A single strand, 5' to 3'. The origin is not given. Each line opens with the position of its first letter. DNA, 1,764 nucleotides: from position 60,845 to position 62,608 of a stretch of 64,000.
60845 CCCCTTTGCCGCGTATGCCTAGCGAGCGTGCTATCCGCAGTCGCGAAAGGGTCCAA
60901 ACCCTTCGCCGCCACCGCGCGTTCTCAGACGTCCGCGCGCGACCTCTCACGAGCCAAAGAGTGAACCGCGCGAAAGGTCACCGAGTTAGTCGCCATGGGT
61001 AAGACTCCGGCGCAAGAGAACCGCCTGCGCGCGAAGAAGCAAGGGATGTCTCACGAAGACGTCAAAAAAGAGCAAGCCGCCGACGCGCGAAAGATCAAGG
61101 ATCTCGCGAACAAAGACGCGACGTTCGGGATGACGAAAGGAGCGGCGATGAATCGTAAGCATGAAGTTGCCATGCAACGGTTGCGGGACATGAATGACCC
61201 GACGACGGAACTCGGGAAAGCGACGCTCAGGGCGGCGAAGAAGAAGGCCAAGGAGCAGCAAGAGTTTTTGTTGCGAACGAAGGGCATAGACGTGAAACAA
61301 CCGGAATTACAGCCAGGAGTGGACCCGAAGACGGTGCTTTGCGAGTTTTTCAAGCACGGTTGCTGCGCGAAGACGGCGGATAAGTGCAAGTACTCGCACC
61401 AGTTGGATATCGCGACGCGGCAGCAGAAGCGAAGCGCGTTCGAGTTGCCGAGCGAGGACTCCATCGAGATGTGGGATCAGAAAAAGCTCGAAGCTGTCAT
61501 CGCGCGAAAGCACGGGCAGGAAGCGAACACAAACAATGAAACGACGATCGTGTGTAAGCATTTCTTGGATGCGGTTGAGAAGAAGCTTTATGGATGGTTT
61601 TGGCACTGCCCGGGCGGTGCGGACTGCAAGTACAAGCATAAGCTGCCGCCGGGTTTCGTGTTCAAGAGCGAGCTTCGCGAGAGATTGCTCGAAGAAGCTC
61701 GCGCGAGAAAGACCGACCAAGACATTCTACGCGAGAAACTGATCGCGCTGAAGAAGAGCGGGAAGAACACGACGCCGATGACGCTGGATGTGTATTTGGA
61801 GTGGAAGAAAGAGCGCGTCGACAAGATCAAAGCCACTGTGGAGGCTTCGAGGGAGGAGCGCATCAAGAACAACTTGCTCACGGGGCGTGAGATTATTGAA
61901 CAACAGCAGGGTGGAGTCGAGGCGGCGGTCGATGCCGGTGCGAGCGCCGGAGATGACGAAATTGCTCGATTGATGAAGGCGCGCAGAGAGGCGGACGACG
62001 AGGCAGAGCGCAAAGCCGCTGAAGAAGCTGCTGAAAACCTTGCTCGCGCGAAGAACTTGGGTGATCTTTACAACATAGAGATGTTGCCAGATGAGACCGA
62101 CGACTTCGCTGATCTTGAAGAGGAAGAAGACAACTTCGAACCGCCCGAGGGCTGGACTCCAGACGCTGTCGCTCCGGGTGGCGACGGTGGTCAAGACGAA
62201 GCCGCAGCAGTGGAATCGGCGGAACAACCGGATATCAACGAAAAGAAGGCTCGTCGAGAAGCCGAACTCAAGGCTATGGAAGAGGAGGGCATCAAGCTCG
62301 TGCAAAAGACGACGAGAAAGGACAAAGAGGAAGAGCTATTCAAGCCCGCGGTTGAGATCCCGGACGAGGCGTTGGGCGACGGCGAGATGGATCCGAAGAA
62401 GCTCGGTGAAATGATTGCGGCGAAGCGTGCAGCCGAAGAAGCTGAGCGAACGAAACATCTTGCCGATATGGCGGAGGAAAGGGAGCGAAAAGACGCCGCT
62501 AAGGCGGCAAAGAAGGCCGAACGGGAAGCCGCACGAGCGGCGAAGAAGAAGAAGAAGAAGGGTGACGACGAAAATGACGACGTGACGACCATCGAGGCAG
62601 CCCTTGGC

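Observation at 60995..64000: Single ORF fusing a complete ZC3H15/DFRP1 (Tma46) module to an ABCF2/Arb1-type ABC-F ATPase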

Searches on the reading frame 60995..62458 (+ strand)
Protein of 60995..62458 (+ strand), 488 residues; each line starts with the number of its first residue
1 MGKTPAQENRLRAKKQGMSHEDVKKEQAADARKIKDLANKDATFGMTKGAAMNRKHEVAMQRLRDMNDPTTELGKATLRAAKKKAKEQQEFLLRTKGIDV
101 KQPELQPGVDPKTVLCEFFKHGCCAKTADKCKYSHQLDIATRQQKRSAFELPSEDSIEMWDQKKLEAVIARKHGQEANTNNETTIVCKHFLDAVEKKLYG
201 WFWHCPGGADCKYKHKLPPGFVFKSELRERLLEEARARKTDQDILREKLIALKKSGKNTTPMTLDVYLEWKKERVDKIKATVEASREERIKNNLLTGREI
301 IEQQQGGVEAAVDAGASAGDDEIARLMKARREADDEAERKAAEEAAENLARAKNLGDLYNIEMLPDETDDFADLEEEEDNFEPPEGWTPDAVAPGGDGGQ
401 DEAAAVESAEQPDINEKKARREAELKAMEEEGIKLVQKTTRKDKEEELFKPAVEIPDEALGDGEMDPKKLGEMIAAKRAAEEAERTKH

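Call 62: search_solved_structures(query=window:60995-62458:+, max_evalue=0.01, show_alignments=3)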
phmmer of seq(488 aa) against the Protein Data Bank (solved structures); distinct sequences matched with E-value up to 0.01: 1.
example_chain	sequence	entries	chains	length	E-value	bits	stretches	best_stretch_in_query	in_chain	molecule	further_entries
7rr5_T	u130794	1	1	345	2.2e-41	145.5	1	25-305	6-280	Translation machinery-associated protein 46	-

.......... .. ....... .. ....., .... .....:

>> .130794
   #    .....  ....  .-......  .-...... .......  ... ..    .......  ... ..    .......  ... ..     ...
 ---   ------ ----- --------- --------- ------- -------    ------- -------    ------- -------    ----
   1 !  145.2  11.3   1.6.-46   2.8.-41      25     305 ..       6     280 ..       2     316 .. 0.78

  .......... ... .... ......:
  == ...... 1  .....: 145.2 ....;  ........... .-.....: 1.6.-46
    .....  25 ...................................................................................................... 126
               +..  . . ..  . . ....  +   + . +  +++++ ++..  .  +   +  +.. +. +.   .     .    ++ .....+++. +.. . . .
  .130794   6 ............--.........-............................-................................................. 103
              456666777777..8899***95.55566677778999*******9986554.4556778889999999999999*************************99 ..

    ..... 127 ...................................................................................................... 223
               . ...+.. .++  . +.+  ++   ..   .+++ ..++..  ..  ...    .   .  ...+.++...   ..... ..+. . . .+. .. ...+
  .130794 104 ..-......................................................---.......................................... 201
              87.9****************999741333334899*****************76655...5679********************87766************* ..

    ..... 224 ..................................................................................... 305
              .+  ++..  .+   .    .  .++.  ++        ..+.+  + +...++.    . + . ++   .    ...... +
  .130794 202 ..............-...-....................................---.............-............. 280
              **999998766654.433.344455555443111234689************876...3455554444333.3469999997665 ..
